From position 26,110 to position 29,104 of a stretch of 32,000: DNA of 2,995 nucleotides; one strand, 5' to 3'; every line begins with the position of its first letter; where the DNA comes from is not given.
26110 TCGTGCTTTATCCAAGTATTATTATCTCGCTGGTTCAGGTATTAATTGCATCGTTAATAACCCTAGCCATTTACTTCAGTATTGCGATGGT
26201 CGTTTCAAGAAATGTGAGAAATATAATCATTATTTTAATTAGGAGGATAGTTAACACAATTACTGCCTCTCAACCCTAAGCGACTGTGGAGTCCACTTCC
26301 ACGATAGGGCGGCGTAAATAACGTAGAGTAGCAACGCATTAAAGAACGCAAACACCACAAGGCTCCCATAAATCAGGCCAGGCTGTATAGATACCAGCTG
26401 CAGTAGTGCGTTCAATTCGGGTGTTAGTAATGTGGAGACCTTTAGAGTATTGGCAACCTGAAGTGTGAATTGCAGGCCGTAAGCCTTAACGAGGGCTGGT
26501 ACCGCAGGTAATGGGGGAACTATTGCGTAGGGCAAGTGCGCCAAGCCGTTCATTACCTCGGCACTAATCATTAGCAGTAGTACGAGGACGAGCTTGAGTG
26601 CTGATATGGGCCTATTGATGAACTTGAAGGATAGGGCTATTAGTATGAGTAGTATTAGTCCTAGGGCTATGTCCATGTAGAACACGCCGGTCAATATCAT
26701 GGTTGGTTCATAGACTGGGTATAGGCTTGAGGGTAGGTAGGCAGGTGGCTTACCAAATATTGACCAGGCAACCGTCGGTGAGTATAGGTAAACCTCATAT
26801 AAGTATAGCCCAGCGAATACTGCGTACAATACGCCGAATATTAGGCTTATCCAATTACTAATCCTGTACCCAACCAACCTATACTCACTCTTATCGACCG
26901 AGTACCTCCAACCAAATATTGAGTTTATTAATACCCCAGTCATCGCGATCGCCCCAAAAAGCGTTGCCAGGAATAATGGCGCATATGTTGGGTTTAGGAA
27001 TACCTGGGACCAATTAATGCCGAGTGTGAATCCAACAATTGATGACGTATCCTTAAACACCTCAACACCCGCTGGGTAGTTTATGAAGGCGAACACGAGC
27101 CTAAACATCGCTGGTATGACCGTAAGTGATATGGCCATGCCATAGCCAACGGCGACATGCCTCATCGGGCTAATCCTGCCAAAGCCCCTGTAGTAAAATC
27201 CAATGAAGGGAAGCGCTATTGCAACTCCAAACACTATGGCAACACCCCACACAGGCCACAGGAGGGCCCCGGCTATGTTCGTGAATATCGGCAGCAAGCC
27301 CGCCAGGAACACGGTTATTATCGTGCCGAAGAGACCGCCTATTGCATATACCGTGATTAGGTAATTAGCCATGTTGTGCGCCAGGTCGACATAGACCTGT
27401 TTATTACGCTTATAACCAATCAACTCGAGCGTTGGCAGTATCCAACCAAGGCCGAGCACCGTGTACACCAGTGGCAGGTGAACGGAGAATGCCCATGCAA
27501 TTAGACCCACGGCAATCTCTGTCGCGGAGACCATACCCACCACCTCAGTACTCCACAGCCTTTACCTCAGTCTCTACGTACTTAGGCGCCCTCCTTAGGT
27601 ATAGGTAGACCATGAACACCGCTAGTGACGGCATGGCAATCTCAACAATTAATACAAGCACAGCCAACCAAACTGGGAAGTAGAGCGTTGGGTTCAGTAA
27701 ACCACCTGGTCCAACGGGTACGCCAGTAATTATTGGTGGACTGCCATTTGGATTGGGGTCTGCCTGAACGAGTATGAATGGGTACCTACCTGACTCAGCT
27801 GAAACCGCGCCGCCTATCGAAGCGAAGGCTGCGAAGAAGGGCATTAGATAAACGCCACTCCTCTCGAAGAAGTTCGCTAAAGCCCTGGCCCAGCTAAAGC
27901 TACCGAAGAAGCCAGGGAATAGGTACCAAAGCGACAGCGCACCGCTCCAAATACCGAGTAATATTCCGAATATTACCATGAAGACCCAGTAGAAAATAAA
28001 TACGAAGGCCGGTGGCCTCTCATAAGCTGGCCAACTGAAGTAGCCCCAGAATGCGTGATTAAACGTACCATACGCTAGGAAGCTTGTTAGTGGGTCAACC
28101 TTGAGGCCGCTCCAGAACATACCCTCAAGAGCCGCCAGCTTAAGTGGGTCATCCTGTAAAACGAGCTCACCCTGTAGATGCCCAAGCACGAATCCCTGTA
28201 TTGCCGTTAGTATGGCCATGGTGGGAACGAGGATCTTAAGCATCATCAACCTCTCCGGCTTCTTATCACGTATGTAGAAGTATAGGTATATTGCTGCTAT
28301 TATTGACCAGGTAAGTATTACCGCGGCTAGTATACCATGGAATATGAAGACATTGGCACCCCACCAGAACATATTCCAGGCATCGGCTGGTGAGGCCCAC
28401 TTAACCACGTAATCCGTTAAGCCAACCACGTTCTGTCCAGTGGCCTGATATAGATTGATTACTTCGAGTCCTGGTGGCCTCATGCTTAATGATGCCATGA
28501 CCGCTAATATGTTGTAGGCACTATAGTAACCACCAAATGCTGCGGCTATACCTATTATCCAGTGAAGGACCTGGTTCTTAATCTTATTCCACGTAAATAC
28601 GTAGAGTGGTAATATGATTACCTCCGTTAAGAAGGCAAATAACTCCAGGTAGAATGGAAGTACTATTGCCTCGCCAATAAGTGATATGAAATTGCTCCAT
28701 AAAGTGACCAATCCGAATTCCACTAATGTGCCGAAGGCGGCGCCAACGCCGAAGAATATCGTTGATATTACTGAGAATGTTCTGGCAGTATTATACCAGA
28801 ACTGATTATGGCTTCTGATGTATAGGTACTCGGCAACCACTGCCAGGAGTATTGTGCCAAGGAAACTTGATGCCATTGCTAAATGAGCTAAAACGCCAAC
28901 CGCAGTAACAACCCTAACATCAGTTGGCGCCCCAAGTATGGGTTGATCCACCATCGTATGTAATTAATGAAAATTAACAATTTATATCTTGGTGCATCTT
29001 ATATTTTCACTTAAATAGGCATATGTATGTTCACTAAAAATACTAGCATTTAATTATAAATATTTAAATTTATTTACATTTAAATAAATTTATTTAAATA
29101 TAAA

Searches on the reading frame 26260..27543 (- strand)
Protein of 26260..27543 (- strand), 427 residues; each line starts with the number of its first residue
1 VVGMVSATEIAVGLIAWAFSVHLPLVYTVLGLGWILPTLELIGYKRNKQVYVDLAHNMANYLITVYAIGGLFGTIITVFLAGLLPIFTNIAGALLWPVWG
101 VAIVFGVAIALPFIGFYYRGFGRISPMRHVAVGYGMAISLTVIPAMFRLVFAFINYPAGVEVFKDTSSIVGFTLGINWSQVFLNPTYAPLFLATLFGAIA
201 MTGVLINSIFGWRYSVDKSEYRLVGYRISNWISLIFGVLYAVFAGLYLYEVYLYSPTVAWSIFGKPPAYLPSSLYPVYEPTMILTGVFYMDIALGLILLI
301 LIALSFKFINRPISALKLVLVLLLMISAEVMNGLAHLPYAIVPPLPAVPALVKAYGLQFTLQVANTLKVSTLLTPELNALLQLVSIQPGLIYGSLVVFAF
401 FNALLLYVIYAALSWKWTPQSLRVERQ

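Call 68: search_protein_families(library=pfam, proteins=[window:26260-27543:-], max_evalue=0.001)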
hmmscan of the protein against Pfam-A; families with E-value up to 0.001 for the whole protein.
window:26260-27543:- (427 aa): 1 family
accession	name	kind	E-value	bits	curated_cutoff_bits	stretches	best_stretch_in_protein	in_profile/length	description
PF01654.22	Cyt_bd_oxida_I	-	4.9e-16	58.8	26.2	1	16-256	7-242/418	Cytochrome bd terminal oxidase subunit I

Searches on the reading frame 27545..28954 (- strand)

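Call 68: search_protein_families(library=pfam, proteins=[window:27545-28954:-], max_evalue=0.001)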
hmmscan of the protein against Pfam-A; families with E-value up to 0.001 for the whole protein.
window:27545-28954:- (469 aa): 1 family
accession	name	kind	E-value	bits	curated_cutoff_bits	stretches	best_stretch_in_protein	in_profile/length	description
PF01654.22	Cyt_bd_oxida_I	-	3.6e-54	184.4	26.2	1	14-400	3-375/418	Cytochrome bd terminal oxidase subunit I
